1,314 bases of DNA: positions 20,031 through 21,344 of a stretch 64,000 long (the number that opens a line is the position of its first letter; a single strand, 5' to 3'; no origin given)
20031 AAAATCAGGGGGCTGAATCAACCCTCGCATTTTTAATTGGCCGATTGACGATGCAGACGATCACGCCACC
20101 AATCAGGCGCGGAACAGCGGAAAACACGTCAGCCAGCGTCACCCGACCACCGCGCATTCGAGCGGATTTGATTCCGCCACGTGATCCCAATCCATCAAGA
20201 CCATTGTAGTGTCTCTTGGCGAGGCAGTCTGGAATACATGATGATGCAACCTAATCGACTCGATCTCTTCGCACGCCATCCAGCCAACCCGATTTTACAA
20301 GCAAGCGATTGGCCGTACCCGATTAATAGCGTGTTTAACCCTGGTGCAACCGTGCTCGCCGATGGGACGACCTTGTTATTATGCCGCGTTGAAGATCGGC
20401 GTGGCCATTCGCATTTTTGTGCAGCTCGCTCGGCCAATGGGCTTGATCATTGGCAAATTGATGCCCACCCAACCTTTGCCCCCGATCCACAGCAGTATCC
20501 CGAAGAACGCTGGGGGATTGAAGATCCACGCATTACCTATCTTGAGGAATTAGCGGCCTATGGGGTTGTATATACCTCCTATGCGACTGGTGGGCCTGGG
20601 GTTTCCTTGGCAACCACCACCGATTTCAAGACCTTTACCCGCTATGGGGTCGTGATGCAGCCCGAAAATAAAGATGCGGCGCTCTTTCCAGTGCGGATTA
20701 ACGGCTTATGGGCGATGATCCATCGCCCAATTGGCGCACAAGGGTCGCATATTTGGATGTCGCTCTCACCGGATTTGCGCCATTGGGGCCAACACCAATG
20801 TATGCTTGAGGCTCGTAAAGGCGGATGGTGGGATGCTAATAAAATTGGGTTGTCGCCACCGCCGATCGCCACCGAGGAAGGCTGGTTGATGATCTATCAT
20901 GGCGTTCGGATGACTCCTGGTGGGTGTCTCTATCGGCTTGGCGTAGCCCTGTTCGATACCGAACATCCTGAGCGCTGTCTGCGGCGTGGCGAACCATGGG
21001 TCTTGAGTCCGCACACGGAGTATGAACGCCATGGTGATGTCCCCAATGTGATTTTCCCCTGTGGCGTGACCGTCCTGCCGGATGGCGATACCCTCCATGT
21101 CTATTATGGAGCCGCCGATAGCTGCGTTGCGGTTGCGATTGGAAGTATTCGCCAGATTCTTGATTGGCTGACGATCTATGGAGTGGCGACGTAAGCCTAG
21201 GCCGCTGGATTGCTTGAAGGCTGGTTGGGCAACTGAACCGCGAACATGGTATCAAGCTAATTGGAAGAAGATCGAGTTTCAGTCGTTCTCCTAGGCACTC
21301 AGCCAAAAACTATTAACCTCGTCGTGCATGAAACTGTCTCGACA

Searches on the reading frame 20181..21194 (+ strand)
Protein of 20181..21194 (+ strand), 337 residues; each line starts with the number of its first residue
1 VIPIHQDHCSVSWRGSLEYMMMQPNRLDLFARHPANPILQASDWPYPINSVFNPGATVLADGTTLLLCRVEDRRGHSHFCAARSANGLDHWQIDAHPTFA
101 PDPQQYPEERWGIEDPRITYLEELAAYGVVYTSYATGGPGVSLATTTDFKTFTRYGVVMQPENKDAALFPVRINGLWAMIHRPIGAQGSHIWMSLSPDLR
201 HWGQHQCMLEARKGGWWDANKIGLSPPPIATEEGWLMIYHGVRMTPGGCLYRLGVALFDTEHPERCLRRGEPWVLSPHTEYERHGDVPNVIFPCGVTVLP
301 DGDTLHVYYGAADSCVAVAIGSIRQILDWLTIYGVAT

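Call 7: search_protein_families(library=pfam, proteins=[window:20181-21194:+], max_evalue=0.001)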
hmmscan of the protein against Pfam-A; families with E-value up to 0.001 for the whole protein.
window:20181-21194:+ (337 aa): 1 family
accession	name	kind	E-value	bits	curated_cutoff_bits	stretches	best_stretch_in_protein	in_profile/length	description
PF04041.19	Glyco_hydro_130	-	6e-58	196.7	26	1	49-330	33-318/320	beta-1,4-mannooligosaccharide phosphorylase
